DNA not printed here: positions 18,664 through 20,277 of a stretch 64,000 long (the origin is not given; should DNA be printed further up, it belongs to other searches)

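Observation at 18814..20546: Single-polypeptide primase (PriS fused to a PriL-type Fe-S C-terminal domain) next to a divergent small Toprim protein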

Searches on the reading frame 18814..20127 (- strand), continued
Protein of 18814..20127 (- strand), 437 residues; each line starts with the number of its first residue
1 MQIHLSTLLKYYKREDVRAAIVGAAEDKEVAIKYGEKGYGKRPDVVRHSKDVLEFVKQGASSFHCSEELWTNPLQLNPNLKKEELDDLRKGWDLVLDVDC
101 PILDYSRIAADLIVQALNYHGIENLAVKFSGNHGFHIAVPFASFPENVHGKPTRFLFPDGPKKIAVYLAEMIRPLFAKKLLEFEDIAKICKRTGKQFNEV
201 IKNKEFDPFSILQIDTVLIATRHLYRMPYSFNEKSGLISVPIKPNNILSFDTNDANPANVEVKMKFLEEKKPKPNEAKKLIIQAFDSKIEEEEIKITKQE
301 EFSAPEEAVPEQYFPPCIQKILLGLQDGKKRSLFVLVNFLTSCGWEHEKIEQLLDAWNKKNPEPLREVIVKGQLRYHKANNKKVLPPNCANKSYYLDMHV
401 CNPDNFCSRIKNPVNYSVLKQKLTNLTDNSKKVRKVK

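Call 36: fold_search(model_id=the predicted structure, library=pdb)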
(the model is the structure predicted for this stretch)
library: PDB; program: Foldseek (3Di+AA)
matches with E <= 10: 140; with E <= 0.001: 60
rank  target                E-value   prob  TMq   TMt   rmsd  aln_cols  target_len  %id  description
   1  6sa1_D                3.1e-07  1.00  0.37  0.48   6.3       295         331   16  Post catalytic complex of Prim-PolC from Mycobacterium smegmatis with gapped DNA and 3'-dUTP (released 2020-11-18)
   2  6sa1_A                5.1e-07  1.00  0.37  0.48   6.4       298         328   15  Post catalytic complex of Prim-PolC from Mycobacterium smegmatis with gapped DNA and 3'-dUTP (released 2020-11-18)
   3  6sa0_A                6.7e-07  1.00  0.37  0.47   6.2       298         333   14  Ternary complex of Prim-PolC from Mycobacterium smegmatis with 2nt gapped DNA and UpNHpp (released 2020-11-18)
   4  5dmu                  6.7e-07  1.00  0.34  0.48   8.8       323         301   13  Structure of the NHEJ polymerase from Methanocella paludicola (released 2015-10-07)
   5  5op0_B                1.1e-06  1.00  0.42  0.54   6.2       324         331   15  Structure of Prim-PolC from Mycobacterium smegmatis (released 2017-11-15)
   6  6r4s_A                1.3e-06  1.00  0.34  0.39  12.2       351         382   14  Crystal structure of the Pri1 subunit of human primase bound to ATP (released 2019-09-11)
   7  5op0_A                1.5e-06  1.00  0.40  0.51   6.6       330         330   14  Structure of Prim-PolC from Mycobacterium smegmatis (released 2017-11-15)
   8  6r4u_A                2.0e-06  1.00  0.34  0.39  12.1       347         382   17  Crystal structure of the Pri1 subunit of human primase bound to fludarabine triphosphate (released 2019-09-11)
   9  8b9d_O                2.2e-06  1.00  0.35  0.41  13.7       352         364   16  Human replisome bound by Pol Alpha (released 2023-08-09)
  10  6r4s_E                2.4e-06  1.00  0.35  0.40  14.1       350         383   16  Crystal structure of the Pri1 subunit of human primase bound to ATP (released 2019-09-11)
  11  6r4t_A                4.7e-06  1.00  0.34  0.38  12.1       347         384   18  Crystal structure of the Pri1 subunit of human primase bound to vidarabine triphosphate (released 2019-09-11)
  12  6r4t_D                5.2e-06  1.00  0.32  0.36  12.7       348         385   17  Crystal structure of the Pri1 subunit of human primase bound to vidarabine triphosphate (released 2019-09-11)
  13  6r5e_A                5.5e-06  1.00  0.34  0.38  12.2       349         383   18  Crystal structure of the Pri1 subunit of human primase bound to 2F-ATP (released 2019-09-11)
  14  6r5d_A                5.5e-06  1.00  0.33  0.37  12.2       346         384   15  Crystal structure of the Pri1 subunit of human primase bound to dATP (released 2019-09-11)
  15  4bpx_A                6.4e-06  1.00  0.33  0.37  14.7       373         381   13  Crystal structure of human primase in complex with the primase- binding motif of DNA polymerase alpha (released 2013-09-25)
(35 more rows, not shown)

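Call 37: search_solved_structures(query=A1, max_evalue=0.01, show_alignments=4)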
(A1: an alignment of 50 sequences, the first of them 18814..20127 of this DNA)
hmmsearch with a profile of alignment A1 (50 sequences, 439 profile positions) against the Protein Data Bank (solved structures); distinct sequences matched with E-value up to 0.01: 1.
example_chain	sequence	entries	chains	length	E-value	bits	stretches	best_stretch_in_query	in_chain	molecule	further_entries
9f26_B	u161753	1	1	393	2.4e-06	29.9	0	387-431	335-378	DNA primase large subunit PriL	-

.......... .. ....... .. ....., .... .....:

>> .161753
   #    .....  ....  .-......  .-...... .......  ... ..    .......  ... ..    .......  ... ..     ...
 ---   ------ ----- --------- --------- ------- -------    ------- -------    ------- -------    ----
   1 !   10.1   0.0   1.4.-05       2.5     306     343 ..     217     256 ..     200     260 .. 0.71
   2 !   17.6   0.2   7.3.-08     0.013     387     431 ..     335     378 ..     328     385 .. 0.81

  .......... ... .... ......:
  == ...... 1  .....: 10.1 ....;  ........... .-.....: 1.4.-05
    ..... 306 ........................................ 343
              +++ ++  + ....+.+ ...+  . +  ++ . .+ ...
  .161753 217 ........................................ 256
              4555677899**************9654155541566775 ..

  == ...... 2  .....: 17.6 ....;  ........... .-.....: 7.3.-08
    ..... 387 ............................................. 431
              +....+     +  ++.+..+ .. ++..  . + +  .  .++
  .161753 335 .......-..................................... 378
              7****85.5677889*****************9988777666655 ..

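Call 49: search_protein_representatives(protein=window:18814-20127:-)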
Query: 437 residues. Proteins with E-value up to 0.001 (for the whole library): 714; up to 1e-10: 520; up to 1e-30: 327. The best 150 are listed.
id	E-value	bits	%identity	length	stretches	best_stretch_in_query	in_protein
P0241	1.1e-148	512.3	53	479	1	3-423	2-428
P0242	1.1e-138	479.3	53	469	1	4-435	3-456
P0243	3.3e-135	467.9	53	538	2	205-427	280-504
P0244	3.5e-135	467.8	52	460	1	5-432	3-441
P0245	1.0e-131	456.4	52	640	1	5-424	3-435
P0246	3.4e-130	451.4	48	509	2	206-425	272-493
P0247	5.2e-130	450.8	47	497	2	170-424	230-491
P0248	9.6e-125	433.4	48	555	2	3-198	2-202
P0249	1.9e-124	432.4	52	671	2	203-424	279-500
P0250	7.8e-124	430.4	52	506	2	214-435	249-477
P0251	1.4e-123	429.6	48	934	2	125-435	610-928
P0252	8.8e-123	426.9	49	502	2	203-422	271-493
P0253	1.8e-122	425.9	59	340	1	103-426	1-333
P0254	4.0e-122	424.8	48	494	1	3-424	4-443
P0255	8.9e-122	423.6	51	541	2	205-422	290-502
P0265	5.4e-117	407.9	48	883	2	119-422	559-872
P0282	5.6e-111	388.1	45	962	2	95-435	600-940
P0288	1.4e-107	376.8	48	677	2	205-425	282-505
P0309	1.3e-101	357.2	46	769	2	210-425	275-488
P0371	1.3e-84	301.2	41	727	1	96-432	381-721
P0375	1.4e-82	294.5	48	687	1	125-418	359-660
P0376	4.6e-82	292.8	42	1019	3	9-180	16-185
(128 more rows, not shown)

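Call 50: search_protein_families(library=pfam, proteins=[P0251, P0265, P0282, P0376, P0309, P0371, P0375, P0249, P0288, P0245], max_evalue=0.001)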
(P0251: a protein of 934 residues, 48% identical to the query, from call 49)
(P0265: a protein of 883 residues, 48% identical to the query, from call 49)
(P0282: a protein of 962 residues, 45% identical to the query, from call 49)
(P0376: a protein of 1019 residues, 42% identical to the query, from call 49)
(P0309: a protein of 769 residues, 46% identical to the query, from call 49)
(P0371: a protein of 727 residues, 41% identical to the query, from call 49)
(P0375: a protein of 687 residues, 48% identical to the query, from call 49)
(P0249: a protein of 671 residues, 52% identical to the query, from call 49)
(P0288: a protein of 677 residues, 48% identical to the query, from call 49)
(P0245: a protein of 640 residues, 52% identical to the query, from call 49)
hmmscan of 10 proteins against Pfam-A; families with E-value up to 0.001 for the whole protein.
P0251 (934 aa): 3 families
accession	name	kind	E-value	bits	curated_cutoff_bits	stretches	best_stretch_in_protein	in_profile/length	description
PF14890.11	Intein_splicing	-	2.8e-17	63.4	35.8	1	147-614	14-155/155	Intein splicing domain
PF14528.11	LAGLIDADG_3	-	1.4e-05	25.7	22.5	0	262-312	3-52/82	LAGLIDADG-like domain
PF01896.25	DNA_primase_S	-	2.4e-05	25.2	26.8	1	610-728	44-162/163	DNA primase small subunit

P0265 (883 aa): 3 families
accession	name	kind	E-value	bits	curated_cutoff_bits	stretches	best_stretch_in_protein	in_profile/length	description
PF14890.11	Intein_splicing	-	6.1e-11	42.8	35.8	1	148-569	12-155/155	Intein splicing domain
PF04104.19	DNA_primase_lrg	-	2.1e-07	31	22.4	1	743-830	86-175/266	Eukaryotic and archaeal DNA primase, large subunit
PF14528.11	LAGLIDADG_3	-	3.3e-05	24.5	22.5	0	268-342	5-82/82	LAGLIDADG-like domain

P0282 (962 aa): 4 families
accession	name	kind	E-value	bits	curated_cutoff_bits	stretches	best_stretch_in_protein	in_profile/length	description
PF14890.11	Intein_splicing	-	1.7e-17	64.1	35.8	1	132-599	23-155/155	Intein splicing domain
PF14528.11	LAGLIDADG_3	-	1.2e-06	29.1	22.5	1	410-481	4-78/82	LAGLIDADG-like domain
PF04104.19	DNA_primase_lrg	-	1.4e-05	25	22.4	1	799-899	87-191/266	Eukaryotic and archaeal DNA primase, large subunit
PF01896.25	DNA_primase_S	-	0.00029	21.7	26.8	0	616-748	33-162/163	DNA primase small subunit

P0376 (1019 aa): 5 families
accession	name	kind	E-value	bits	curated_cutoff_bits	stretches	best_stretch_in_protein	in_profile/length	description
PF14890.11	Intein_splicing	-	2.2e-28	99.5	35.8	1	340-813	10-155/155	Intein splicing domain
PF14528.11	LAGLIDADG_3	-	9.1e-14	51.9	22.5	2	534-589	3-62/82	LAGLIDADG-like domain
PF04104.19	DNA_primase_lrg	-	7e-07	29.3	22.4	1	875-980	83-191/266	Eukaryotic and archaeal DNA primase, large subunit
PF01896.25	DNA_primase_S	-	1.1e-05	26.3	26.8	1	107-204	19-104/163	DNA primase small subunit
PF21686.3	LigD_Prim-Pol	-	0.0001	22.4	27.4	1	99-149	102-156/254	LigD, primase-polymerase domain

P0309 (769 aa): 19 families
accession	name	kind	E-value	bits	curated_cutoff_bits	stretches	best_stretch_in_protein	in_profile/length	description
PF12146.15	Hydrolase_4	-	9.7e-24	84.4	27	2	540-644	7-115/239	Serine aminopeptidase, S33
PF00561.26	Abhydrolase_1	-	1.1e-19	71.6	25.8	1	539-644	2-107/245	alpha/beta hydrolase fold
PF00326.27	Peptidase_S9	-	2.7e-11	43.8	22.6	1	558-761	8-211/213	Prolyl oligopeptidase family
PF12697.13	Abhydrolase_6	-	8.1e-11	43.4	26.3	1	541-739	2-205/217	Alpha/beta hydrolase family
PF01738.24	DLH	-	1.1e-08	35.4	21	1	688-744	134-193/217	Dienelactone hydrolase family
PF20408.4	Abhydrolase_11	-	3.6e-08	33.8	27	1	540-636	5-105/193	Alpha/beta hydrolase domain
PF10142.15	PhoPQ_related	-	3.4e-07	29.8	20.3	1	678-753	242-317/367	PhoPQ-activated pathogenicity-related protein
PF02129.25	Peptidase_S15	-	4.3e-07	30.3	23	0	552-634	38-124/262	X-Pro dipeptidyl-peptidase (S15 family)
PF20434.5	BD-FAE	-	9.5e-07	29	26.8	1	601-723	84-215/215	BD-FAE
PF04104.19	DNA_primase_lrg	-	3.1e-06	27.2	22.4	1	357-474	87-218/266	Eukaryotic and archaeal DNA primase, large subunit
PF12695.13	Abhydrolase_5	-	4.4e-06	27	27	1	592-638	44-89/164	Alpha/beta hydrolase family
PF08840.17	BAAT_C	-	1.6e-05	25.5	20.9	1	606-739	22-160/210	BAAT / Acyl-CoA thioester hydrolase C terminal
PF02273.21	Acyl_transf_2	-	4.2e-05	23.4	20.3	1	524-737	17-236/294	Acyl transferase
PF01896.25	DNA_primase_S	-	0.00015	22.6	26.8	0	101-307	21-161/163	DNA primase small subunit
PF07859.19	Abhydrolase_3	-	0.00019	21.7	25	1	603-739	68-208/210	alpha/beta hydrolase fold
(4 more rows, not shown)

P0371 (727 aa): 4 families
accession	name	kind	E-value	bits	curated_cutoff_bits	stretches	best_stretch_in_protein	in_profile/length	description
PF01896.25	DNA_primase_S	-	1.8e-09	38.6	26.8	1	382-528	15-162/163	DNA primase small subunit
PF14528.11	LAGLIDADG_3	-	4e-09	37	22.5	1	188-262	3-80/82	LAGLIDADG-like domain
PF14890.11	Intein_splicing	-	1.7e-08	34.9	35.8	1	205-379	95-155/155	Intein splicing domain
PF04104.19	DNA_primase_lrg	-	2e-07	31.1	22.4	1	543-681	47-191/266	Eukaryotic and archaeal DNA primase, large subunit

P0375 (687 aa): 2 families
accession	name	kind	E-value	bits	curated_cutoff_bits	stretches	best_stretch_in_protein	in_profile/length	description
PF01896.25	DNA_primase_S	-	5e-07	30.7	26.8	1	361-478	46-163/163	DNA primase small subunit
PF14890.11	Intein_splicing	-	9.7e-06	25.9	35.8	1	5-363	72-155/155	Intein splicing domain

P0249 (671 aa): 3 families
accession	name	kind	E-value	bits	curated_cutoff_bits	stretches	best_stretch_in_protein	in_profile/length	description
PF04104.19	DNA_primase_lrg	-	5.8e-08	32.8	22.4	1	360-485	86-206/266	Eukaryotic and archaeal DNA primase, large subunit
PF01896.25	DNA_primase_S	-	1.8e-06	28.9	26.8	1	98-319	8-162/163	DNA primase small subunit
PF21686.3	LigD_Prim-Pol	-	8.4e-05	22.7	27.4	1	73-140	84-153/254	LigD, primase-polymerase domain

P0288 (677 aa): 3 families
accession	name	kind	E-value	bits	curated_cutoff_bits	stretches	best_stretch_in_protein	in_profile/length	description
PF01896.25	DNA_primase_S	-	4.6e-07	30.8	26.8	1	103-319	23-161/163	DNA primase small subunit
PF04104.19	DNA_primase_lrg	-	2.2e-05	24.4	22.4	1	357-472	73-191/266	Eukaryotic and archaeal DNA primase, large subunit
PF04229.20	GrpB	-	0.00061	20.4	25.5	0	562-676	46-157/159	GrpB protein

P0245 (640 aa): 16 families
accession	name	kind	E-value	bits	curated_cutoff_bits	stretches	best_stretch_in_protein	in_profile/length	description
PF13847.12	Methyltransf_31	-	6.3e-18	65.3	27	1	473-614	3-140/145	Methyltransferase domain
PF13649.12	Methyltransf_25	-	1.2e-15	58.4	27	1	477-566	1-97/97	Methyltransferase domain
PF13489.12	Methyltransf_23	-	1.9e-15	57.4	27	1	460-583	11-135/164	Methyltransferase domain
PF08241.18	Methyltransf_11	-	2.4e-15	57.4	21.2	1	478-570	1-95/95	Methyltransferase domain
PF08242.18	Methyltransf_12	-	8.8e-12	46.1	30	1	478-568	1-98/98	Methyltransferase domain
PF01896.25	DNA_primase_S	-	2.2e-09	38.3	26.8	1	104-256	25-163/163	DNA primase small subunit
PF04104.19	DNA_primase_lrg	-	2.9e-09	37.1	22.4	1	269-431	49-224/266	Eukaryotic and archaeal DNA primase, large subunit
PF01209.24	Ubie_methyltran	-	2.7e-07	30.6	20.1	1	467-575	41-156/233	ubiE/COQ5 methyltransferase family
PF05175.20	MTS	-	2.3e-06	27.8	23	1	473-570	31-138/170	Methyltransferase small domain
PF21686.3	LigD_Prim-Pol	-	3.4e-06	27.3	27.4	1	77-144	89-160/254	LigD, primase-polymerase domain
PF03848.20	TehB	-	2.8e-05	24.1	20.4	1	464-561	21-119/193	Tellurite resistance protein TehB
PF10294.15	Methyltransf_16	-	7.9e-05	22.9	21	0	49-121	81-150/174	Lysine methyltransferase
PF01555.25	N6_N4_Mtase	-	0.00011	22.6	26.7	0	368-512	123-220/221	DNA methylase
PF05401.17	NodS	-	0.00014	22.2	24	1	461-562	33-132/201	Nodulation protein S (NodS)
PF08003.17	Methyltransf_9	-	0.00017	21.1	23.8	1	466-570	107-217/315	Protein of unknown function (DUF1698)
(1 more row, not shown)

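Call 55: find_related_loci(query=A4, collection=metagenome_contigs, flank=6000)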
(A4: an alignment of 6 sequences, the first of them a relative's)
Query A4 (425 aa) in metagenome_contigs; peptide patterns used: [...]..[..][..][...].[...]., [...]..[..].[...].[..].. (x = any residue, [..] = any of these).
600 stretches matched a pattern (row limit reached: there are more); 519 encode a relative of the query (tblastn E <= 1e-3); the best 80 are kept; 80 distinct loci.
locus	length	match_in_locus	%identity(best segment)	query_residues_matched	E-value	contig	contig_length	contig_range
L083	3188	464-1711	48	1-416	2e-125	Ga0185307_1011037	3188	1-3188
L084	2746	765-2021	44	5-420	3e-124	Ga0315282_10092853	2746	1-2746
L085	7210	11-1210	47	18-416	4e-117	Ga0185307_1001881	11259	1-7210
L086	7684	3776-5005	45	8-416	5e-116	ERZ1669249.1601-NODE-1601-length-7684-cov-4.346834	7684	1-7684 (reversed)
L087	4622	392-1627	46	8-417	9e-116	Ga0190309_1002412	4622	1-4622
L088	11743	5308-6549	46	5-416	4e-115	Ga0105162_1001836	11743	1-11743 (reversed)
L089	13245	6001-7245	43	8-420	2e-114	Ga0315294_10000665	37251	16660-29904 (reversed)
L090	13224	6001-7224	45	5-414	1e-113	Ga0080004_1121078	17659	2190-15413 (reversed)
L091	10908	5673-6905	43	8-416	2e-113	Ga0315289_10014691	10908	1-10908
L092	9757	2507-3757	44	7-419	4e-113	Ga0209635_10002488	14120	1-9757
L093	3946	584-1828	45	8-419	2e-114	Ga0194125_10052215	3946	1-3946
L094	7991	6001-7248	44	5-416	5e-112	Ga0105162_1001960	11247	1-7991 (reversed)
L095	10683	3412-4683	43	3-420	6e-112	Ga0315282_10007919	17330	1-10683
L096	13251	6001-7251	43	8-420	7e-111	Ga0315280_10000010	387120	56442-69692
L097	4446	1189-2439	43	5-420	3e-111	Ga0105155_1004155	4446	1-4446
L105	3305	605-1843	44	8-416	4e-110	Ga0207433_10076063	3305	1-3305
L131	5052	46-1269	40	8-421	4e-97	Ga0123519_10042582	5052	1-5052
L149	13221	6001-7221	41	8-423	3e-92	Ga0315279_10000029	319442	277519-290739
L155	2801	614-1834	41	8-423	3e-94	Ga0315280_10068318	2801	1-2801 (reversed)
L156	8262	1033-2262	41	7-425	1e-91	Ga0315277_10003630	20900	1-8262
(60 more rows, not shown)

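Call 58: search_protein_families(library=pfam, proteins=[L156:2595-3257:+, L155:1867-2499:+, L105:1899-2453:+, L149:7309-7920:+, L083:1741-2280:+, L131:2180-2710:+], max_evalue=0.1)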
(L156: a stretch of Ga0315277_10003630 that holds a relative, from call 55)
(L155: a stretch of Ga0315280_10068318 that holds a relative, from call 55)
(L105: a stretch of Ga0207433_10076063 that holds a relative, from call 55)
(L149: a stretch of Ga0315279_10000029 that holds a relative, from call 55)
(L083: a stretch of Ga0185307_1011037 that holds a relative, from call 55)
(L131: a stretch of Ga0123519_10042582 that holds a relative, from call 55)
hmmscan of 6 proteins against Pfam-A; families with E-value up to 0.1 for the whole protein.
L156:2595-3257:+ (221 aa): 5 families
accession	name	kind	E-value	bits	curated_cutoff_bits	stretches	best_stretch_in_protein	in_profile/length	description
PF22090.1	Gins51_C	-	2.9e-14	53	27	1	173-219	2-48/48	Gins51, C-terminal domain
PF05916.17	Sld5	-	0.0049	17.5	22.3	1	24-126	4-101/102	GINS complex protein helical bundle domain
PF18449.8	Endotoxin_C2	-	0.04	14.9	30.7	0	55-93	17-55/63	Pesticidal crystal protein Cry1Aa, domain IV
PF23843.2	DUF7210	-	0.053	13.5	27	0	194-216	16-38/38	Domain of unknown function (DUF7210)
PF16535.10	T3SSipB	-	0.058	14.2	31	0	130-164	72-106/155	Type III cell invasion protein SipB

L155:1867-2499:+ (211 aa): 6 families
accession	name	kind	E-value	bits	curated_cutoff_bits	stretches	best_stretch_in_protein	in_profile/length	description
PF22090.1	Gins51_C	-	9.1e-14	51.4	27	1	163-209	2-48/48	Gins51, C-terminal domain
PF05916.17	Sld5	-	8.1e-05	23.2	22.3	1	17-120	3-101/102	GINS complex protein helical bundle domain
PF19241.4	DUF5891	-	0.0066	16.8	27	1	65-137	81-152/198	Family of unknown function (DUF5891)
PF11181.13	YflT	-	0.049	14.6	26.2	0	101-141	57-95/99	Heat induced stress protein YflT domain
PF23843.2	DUF7210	-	0.057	13.4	27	0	184-206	16-38/38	Domain of unknown function (DUF7210)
PF05756.17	S-antigen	-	0.066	13.9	27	0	102-141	32-71/83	S-antigen protein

L105:1899-2453:+ (185 aa): 6 families
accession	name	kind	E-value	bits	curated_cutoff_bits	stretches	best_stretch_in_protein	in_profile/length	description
PF22090.1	Gins51_C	-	2.7e-19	69.1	27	1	136-180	3-47/48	Gins51, C-terminal domain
PF05916.17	Sld5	-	4.6e-08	33.6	22.3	1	14-117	5-98/102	GINS complex protein helical bundle domain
PF08245.18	Mur_ligase_M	-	0.03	14.7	24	0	36-87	95-148/200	Mur ligase middle domain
PF23843.2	DUF7210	-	0.057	13.4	27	0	156-178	16-38/38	Domain of unknown function (DUF7210)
PF18664.7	CdiA_C_tRNase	-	0.079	13.7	26.5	0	55-121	47-114/116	CdiA C-terminal tRNase domain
PF01041.23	DegT_DnrJ_EryC1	-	0.093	12.4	19.8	0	50-138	218-306/360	DegT/DnrJ/EryC1/StrS aminotransferase family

L149:7309-7920:+ (204 aa): 6 families
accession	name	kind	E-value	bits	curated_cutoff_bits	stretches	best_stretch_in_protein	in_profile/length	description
PF22090.1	Gins51_C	-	1.6e-13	50.6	27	1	156-202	2-48/48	Gins51, C-terminal domain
PF05916.17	Sld5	-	0.001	19.7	22.3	1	10-112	4-101/102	GINS complex protein helical bundle domain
PF19241.4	DUF5891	-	0.005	17.2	27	1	58-140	82-161/198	Family of unknown function (DUF5891)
PF17279.8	DUF5344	-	0.025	15.5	27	1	107-146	47-86/87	Family of unknown function (DUF5344)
PF19753.4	DUF6240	-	0.033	14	26.6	1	86-146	116-177/276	Family of unknown function (DUF6240)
PF23843.2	DUF7210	-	0.036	14.1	27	1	177-199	16-38/38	Domain of unknown function (DUF7210)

L083:1741-2280:+ (180 aa): 2 families
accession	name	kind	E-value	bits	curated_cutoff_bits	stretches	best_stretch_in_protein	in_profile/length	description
PF22090.1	Gins51_C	-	1.9e-10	40.8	27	1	132-178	2-48/48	Gins51, C-terminal domain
PF05916.17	Sld5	-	9.3e-09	35.9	22.3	1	10-107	5-98/102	GINS complex protein helical bundle domain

L131:2180-2710:+ (177 aa): 3 families
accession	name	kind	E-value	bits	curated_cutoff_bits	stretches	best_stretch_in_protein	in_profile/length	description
PF22090.1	Gins51_C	-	1.7e-13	50.6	27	1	128-175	1-48/48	Gins51, C-terminal domain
PF05916.17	Sld5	-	0.00018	22.1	22.3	1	9-108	5-96/102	GINS complex protein helical bundle domain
PF23528.1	Microp_apicomplexa_15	-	0.099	13.3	27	0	19-37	42-60/69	Apicomplexa microprotein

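Call 63: list_cluster_members(proteins=[window:18814-20127:-, window:20193-20546:+])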
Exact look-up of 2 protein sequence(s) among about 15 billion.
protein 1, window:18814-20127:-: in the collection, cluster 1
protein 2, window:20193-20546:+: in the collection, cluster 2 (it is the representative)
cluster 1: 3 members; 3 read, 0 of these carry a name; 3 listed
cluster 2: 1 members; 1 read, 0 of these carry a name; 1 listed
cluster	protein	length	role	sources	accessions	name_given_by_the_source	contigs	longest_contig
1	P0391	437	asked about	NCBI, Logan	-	-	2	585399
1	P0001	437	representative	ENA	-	-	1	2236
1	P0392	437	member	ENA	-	-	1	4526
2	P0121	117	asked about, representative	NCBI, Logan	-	-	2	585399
